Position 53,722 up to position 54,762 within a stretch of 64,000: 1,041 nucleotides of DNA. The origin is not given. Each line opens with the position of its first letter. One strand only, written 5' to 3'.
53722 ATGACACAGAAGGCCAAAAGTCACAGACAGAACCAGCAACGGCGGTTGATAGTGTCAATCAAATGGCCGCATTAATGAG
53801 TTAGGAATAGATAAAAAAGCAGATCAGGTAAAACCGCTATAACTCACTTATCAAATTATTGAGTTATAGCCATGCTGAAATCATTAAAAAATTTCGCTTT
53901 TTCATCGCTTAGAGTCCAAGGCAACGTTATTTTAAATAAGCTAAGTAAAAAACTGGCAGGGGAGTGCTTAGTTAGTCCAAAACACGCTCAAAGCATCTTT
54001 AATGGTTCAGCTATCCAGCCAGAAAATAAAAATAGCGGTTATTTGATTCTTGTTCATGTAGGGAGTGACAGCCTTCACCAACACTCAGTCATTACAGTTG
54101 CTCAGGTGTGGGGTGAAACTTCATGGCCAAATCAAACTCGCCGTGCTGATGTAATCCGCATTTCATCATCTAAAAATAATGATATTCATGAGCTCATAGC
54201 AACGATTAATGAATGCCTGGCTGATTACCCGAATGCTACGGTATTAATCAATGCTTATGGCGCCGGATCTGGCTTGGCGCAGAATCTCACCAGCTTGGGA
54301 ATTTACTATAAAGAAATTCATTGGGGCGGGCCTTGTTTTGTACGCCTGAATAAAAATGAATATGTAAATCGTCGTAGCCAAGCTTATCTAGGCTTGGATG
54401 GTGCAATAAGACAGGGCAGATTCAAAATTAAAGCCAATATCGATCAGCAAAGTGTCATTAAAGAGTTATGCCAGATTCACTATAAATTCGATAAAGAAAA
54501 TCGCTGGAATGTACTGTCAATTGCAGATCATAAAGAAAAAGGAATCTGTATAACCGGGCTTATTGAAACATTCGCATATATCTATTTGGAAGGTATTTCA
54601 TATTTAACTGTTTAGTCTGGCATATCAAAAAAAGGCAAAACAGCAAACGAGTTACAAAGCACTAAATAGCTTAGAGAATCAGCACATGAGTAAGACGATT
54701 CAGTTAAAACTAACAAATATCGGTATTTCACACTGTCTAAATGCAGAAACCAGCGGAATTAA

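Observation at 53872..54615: Stand-alone second copy of the terminase nuclease domain with the acidic active-site positions substituted, behind its own late-type promoter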

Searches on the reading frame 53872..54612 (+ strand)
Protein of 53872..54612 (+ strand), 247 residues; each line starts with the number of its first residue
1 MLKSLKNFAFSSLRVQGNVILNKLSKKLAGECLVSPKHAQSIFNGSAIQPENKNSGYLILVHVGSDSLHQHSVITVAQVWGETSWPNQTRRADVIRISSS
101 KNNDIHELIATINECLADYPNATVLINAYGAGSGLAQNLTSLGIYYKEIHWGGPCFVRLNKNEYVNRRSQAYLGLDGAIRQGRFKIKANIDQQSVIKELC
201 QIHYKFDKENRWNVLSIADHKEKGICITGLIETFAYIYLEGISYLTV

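Call 4: search_protein_families(library=pfam, proteins=[window:53872-54612:+], max_evalue=0.1)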
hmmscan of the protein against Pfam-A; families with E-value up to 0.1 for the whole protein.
window:53872-54612:+ (247 aa): 1 family
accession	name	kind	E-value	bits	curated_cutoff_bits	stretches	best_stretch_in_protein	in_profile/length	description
PF24249.1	DUF7452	-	0.032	15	28.2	0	97-151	41-98/118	Domain of unknown function (DUF7452)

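Call 6: search_dna_similar(query=window:53872-54612:+, collection=phages, mode=protein, max_rows=60)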
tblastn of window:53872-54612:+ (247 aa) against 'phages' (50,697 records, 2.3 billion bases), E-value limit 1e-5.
Records with a match: 5; places in all: 5; records where one place covers at least 80% of the query: 2.
Best place of each record, by identity: <60% 5.
By first word of the organism name: Escherichia 3; Acinetobacter 1; Xanthomonas 1.
By host as written in the record: Escherichia coli C600 2; Acinetobacter baumannii 1; Xanthomonas campestris pv. campestris str. 8004 1; - 1.
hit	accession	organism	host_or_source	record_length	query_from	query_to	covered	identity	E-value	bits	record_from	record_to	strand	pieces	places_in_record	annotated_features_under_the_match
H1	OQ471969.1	Acinetobacter phage vB_AbaM_ABMM1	Acinetobacter baumannii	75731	28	244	88%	39.9%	1e-45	168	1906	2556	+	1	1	terminase large subunit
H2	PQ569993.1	Xanthomonas phage Rb1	Xanthomonas campestris pv. campestris ...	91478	33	245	86%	28.2%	3e-21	98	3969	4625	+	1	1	large terminase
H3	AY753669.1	Escherichia phage D6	-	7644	53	223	69%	24.9%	8e-7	55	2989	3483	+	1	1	pacB: DNA pacase B subunit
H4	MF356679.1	Escherichia phage D6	Escherichia coli C600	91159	53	223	69%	24.9%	8e-7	55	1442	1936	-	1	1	terminase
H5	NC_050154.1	Escherichia phage D6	Escherichia coli C600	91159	53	223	69%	24.9%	8e-7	55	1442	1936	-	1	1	terminase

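Call 9: get_annotated_region(hit=H1, flank=5000)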
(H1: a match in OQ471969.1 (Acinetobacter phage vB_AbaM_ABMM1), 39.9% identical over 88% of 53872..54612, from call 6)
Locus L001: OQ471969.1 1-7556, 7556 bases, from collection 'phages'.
description: Acinetobacter phage vB_AbaM_ABMM1, complete genome.
organism: Acinetobacter phage vB_AbaM_ABMM1 (NCBI taxid 3032412)
taxonomy: Viruses; Duplodnaviria; Heunggongvirae; Uroviricota; Caudoviricetes
host: Acinetobacter baumannii; source: -; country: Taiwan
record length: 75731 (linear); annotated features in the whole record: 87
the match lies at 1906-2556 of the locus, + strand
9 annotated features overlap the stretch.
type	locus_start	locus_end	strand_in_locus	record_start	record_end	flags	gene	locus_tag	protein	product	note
repeat_region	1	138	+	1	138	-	-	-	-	-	-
CDS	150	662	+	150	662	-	-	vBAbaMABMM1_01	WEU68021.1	hypothetical protein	-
CDS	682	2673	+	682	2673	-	-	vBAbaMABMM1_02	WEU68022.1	terminase large subunit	-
CDS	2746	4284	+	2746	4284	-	-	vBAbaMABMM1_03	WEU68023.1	tail-collar fiber protein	-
CDS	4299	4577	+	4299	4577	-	-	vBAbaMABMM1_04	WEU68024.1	baseplate wedge subunit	-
CDS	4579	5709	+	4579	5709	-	-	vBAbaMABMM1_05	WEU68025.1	tail protein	-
CDS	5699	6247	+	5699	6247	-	-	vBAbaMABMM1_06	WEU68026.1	hypothetical protein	-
CDS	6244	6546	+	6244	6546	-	-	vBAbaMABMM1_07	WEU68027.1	hypothetical protein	-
CDS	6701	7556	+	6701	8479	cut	-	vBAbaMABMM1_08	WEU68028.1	head vertex protein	-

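Call 10: get_annotated_region(hit=H2, flank=5000)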
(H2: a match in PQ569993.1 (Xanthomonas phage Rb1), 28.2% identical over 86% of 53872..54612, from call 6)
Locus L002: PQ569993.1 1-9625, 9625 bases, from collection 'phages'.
description: Xanthomonas phage Rb1, complete genome.
organism: Xanthomonas phage Rb1 (NCBI taxid 3384770)
taxonomy: Viruses; Duplodnaviria; Heunggongvirae; Uroviricota; Caudoviricetes
host: Xanthomonas campestris pv. campestris str. 8004; source: soil; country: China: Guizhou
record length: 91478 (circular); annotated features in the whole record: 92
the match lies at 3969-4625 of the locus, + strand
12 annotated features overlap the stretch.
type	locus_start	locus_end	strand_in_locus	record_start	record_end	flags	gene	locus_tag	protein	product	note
CDS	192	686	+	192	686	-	-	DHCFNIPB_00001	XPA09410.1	Holliday junction resolvase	-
CDS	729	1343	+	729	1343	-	-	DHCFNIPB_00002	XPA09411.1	helix-turn-helix domain protein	-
CDS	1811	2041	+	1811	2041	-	-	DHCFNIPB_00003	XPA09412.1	transcription initiation factor IIE alpha finger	-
CDS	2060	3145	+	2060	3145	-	-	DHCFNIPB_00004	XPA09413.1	terminase small subunit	-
CDS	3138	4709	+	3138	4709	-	-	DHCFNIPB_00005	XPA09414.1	large terminase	-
CDS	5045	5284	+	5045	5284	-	-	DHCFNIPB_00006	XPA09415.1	hypothetical protein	DLP3_068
CDS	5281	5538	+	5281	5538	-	-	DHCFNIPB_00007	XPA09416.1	hypothetical protein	-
CDS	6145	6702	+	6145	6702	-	-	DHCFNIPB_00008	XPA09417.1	hypothetical protein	R2B_p033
CDS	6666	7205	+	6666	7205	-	-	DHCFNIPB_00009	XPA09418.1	hypothetical protein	AVU38_gp197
CDS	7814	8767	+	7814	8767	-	-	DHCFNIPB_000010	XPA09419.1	hypothetical protein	-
CDS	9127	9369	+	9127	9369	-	-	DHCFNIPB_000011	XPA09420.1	hypothetical protein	F394_gp10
CDS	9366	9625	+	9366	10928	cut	-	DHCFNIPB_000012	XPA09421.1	hypothetical protein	DLP3_125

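Call 11: find_homologous_proteins(query=window:53872-54612:+, max_evalue=0.001)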
Query window:53872-54612:+ (247 aa): 1 proteins with E <= 0.001 among 205 candidates.
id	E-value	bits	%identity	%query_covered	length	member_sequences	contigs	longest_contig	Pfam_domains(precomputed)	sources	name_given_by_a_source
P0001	2.0e-162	556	100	100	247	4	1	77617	-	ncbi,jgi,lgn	-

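Call 13: find_encoding_contigs(protein=P0001, flank=10000, max_places=10)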
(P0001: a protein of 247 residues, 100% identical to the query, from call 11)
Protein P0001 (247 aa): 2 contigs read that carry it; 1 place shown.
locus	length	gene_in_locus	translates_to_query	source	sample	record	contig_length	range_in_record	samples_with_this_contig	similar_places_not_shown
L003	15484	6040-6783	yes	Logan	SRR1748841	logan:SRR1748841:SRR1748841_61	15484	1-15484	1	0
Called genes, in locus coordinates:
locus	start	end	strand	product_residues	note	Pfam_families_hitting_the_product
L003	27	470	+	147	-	-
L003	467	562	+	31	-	-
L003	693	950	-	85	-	PF03869:Arc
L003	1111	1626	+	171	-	-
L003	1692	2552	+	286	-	-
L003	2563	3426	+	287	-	-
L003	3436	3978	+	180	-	-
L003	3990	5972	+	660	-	PF05203:Hom_end_hint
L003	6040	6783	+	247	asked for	-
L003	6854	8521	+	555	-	-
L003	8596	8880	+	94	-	-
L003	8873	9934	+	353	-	-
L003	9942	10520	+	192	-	-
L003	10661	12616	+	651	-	-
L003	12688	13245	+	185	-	-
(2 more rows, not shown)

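Call 16: find_encoding_contigs(protein=P0002, flank=10000, max_places=10)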
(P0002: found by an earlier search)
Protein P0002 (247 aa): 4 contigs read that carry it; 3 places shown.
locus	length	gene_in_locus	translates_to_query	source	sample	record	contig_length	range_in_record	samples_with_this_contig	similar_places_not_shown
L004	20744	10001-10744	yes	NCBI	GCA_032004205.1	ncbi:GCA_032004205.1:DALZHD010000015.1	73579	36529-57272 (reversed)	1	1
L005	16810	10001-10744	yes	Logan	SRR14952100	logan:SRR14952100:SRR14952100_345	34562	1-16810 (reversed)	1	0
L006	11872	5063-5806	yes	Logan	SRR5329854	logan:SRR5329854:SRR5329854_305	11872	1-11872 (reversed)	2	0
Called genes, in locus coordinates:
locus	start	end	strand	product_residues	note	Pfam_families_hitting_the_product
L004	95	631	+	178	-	-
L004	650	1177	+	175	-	PF26885:Phage_Mu_Gp12 (weak)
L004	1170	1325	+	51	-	-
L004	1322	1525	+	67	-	-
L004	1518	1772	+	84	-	-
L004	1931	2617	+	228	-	-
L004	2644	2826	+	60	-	-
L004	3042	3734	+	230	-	-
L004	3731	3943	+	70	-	-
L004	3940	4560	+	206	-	-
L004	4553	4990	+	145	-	-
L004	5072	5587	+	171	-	-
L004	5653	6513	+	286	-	-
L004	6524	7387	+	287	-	-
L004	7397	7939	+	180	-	-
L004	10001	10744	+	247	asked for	-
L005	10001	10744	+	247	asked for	-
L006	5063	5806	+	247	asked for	-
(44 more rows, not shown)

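Call 17: find_encoding_contigs(protein=P0003, flank=10000, max_places=10)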
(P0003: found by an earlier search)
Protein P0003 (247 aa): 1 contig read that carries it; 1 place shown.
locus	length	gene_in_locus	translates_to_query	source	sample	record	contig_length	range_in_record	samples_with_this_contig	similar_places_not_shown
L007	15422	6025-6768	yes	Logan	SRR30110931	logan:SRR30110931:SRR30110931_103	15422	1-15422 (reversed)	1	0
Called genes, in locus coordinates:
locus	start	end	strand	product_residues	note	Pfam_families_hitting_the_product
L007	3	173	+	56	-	?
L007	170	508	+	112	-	-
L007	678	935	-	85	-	PF03869:Arc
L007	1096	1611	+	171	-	-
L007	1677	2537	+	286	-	-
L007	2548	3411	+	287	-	-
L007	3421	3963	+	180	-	-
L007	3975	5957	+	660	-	PF05203:Hom_end_hint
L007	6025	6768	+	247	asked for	-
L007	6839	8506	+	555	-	-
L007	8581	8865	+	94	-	-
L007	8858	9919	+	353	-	-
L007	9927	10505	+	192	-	-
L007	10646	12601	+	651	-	-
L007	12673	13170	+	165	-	-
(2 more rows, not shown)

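Call 18: find_encoding_contigs(protein=P0004, flank=10000, max_places=10)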
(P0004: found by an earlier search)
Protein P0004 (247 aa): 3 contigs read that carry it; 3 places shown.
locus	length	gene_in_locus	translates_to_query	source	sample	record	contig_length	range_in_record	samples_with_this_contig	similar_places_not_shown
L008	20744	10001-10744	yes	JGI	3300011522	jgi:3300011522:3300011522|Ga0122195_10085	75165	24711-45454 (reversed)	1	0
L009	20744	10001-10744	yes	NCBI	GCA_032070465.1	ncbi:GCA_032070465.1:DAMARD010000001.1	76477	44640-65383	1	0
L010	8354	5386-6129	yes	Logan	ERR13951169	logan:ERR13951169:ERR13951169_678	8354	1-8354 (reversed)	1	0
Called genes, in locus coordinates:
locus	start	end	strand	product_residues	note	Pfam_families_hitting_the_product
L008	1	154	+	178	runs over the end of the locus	-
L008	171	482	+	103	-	PF13876:Phage_gp49_66 (weak)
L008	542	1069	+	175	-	PF26885:Phage_Mu_Gp12 (weak)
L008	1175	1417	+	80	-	-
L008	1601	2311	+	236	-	-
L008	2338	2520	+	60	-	-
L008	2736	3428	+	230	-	-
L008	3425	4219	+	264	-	PF01507:PAPS_reduct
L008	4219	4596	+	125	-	-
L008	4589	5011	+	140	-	-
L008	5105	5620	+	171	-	-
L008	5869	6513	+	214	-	-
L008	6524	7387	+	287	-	-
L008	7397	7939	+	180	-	-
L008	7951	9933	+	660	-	PF05203:Hom_end_hint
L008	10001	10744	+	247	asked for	-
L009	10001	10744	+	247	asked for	-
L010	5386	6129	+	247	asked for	-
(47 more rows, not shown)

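Call 29: search_protein_representatives(protein=window:53872-54612:+)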
Query: 247 residues. Proteins with E-value up to 0.001 (for the whole library): 82; up to 1e-10: 33; up to 1e-30: 6. The best 82 are listed.
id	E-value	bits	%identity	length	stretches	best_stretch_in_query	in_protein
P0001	6.2e-163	555.8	100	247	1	1-247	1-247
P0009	4.6e-46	173.2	43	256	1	41-244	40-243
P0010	1.2e-44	168.6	42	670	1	29-244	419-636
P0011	1.8e-38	148.3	37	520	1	31-245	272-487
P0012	5.5e-37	143.5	36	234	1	33-245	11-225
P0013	4.8e-36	140.4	37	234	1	31-243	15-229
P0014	8.0e-28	113.5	34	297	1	29-245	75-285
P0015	1.0e-26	109.9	37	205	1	74-243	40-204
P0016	2.2e-26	108.8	39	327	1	85-245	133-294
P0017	8.8e-26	106.8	36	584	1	31-246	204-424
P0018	1.2e-25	106.4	33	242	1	41-244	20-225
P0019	7.2e-24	100.5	38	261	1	109-244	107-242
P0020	2.1e-22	95.8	34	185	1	99-244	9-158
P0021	5.3e-21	91.2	29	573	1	17-244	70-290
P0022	1.1e-19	86.8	45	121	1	47-155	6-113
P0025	4.2e-18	81.7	36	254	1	108-243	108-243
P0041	1.4e-10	57.0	28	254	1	108-243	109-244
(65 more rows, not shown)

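Call 33: find_homologous_proteins(query=A3, max_evalue=0.00001)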
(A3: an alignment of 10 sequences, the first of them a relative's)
Query A3 (10 sequences) (247 aa, profile of the alignment): 4 proteins with E <= 0.00001 among 4075 candidates.
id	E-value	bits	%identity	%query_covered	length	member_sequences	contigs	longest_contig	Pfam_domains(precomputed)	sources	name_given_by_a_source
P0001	1.1e-88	315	100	100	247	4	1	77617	-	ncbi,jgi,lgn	-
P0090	1.8e-81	291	41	94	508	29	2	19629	-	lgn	-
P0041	2.0e-80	288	28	63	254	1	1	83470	-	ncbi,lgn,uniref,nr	ncbi:hypothetical protein [Acinetobacter sp. ANC 3813]|uniref:hypothetical protein n=1 Tax=Acinetoba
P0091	3.9e-66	241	37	94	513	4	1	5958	-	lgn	-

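Call 34: find_encoding_contigs(protein=P0041, flank=8000, max_places=4)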
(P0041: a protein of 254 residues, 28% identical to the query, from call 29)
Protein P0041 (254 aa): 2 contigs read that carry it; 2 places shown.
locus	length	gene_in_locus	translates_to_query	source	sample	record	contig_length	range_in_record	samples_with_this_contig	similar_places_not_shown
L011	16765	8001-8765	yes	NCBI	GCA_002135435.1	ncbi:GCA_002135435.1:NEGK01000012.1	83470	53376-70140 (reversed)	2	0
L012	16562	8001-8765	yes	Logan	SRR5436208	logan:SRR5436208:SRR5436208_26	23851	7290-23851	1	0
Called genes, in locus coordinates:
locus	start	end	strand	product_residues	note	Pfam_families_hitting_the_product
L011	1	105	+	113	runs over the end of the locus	-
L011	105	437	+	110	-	-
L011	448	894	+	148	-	-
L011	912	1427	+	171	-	-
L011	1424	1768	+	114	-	-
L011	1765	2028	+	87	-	-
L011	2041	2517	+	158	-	-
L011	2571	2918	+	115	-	-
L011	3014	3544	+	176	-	-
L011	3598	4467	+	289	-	-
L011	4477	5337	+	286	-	-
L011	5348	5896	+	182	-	-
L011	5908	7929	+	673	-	PF05203:Hom_end_hint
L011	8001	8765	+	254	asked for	-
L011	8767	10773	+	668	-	-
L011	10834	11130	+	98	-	-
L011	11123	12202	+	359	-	-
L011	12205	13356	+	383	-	-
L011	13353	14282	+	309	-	-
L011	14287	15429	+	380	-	PF13306:LRR_5, PF13855:LRR_8 (faint), PF13306:LRR_5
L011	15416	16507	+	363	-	PF13306:LRR_5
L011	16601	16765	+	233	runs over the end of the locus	-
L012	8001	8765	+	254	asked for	-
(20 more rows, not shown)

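Call 35: find_encoding_contigs(protein=P0009, flank=8000, max_places=4)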
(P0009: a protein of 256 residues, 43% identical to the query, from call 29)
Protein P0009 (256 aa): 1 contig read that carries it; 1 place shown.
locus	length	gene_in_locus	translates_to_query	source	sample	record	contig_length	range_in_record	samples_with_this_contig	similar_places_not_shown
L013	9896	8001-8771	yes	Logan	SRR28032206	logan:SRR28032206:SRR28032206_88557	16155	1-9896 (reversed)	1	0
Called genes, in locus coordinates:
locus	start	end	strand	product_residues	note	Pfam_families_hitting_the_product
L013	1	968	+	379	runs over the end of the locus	-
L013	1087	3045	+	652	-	-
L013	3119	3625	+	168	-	-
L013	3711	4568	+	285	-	-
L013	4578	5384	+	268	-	-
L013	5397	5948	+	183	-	-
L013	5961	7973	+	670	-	PF05203:Hom_end_hint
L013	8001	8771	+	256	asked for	-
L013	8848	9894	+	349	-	?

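Call 36: find_related_loci(query=A3, collection=genome_contigs, flank=6000)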
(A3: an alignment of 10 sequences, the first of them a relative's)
Query A3 (247 aa) in genome_contigs; peptide patterns used: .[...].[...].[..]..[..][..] (x = any residue, [..] = any of these).
11 stretches matched a pattern; 9 encode a relative of the query (tblastn E <= 1e-3); 9 distinct loci.
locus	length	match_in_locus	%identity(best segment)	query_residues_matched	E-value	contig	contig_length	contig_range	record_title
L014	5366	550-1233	47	13-244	2e-69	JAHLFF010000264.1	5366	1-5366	MAG: Candidatus Acinetobacter avistercoris isolate 5402 B6M76__C96037_L5366, whole genome shotgun sequence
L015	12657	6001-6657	51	28-244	1e-68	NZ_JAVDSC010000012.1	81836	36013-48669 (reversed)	Acinetobacter lwoffii strain BE44 Ga0454490_12, whole genome shotgun sequence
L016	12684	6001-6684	46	13-244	9e-65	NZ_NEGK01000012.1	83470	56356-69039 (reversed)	Acinetobacter sp. ANC 3813 Contig12, whole genome shotgun sequence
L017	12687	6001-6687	41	13-244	5e-57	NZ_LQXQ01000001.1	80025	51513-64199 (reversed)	Acinetobacter sp. CFCC 10889 contig00001, whole genome shotgun sequence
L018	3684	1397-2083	39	13-245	1e-54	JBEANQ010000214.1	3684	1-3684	MAG: Pseudomonadota bacterium isolate marshallgulch_2019_sw_WHONDRS-S19S_0035_A_bin.6 scaffold_0002142, whole genome sho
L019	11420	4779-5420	40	31-244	3e-49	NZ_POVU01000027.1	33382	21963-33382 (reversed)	Acinetobacter sp. MB5 NODE_27_length_33382_cov_55.149, whole genome shotgun sequence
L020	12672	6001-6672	39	20-244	5e-49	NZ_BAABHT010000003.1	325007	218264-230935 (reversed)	Acinetobacter puyangensis strain JCM 18011 sequence03, whole genome shotgun sequence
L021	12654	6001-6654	40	29-244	3e-48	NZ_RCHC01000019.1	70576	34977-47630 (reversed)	Acinetobacter chengduensis strain WCHAc060005 19, whole genome shotgun sequence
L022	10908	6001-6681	37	20-244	2e-47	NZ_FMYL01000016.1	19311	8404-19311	Acinetobacter boissieri strain ANC 4422, whole genome shotgun sequence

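Call 37: find_related_loci(query=A3, collection=viral_contigs, flank=6000)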
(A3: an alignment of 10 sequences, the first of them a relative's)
Query A3 (247 aa) in viral_contigs; peptide patterns used: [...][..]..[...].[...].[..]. (x = any residue, [..] = any of these).
26 stretches matched a pattern; 15 encode a relative of the query (tblastn E <= 1e-3); 15 distinct loci.
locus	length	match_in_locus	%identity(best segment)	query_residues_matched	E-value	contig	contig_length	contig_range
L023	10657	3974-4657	46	13-244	4e-66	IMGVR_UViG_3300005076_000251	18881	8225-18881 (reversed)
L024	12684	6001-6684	46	13-244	6e-66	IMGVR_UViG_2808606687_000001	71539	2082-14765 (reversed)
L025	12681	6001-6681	45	13-244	8e-66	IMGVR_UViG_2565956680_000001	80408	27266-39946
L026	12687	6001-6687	42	13-244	4e-57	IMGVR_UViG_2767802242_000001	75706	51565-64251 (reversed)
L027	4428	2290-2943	44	29-244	1e-56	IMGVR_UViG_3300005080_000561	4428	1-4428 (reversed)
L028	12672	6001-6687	39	13-245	1e-53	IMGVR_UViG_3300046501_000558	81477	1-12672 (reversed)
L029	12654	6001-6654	42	29-244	3e-52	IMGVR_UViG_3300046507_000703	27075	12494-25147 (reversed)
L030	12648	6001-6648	42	29-244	5e-52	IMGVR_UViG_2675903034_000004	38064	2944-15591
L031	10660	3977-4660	39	13-244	4e-51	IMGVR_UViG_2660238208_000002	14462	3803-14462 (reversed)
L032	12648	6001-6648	42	29-244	1e-49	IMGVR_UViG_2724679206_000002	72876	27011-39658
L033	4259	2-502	47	79-244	6e-49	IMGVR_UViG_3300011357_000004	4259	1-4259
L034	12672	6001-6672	39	20-244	8e-49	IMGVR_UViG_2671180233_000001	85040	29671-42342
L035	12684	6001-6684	39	13-244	1e-52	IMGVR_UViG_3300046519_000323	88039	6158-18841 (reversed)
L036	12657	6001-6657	51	28-244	2e-68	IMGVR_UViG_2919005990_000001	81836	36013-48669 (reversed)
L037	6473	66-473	37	109-244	1e-27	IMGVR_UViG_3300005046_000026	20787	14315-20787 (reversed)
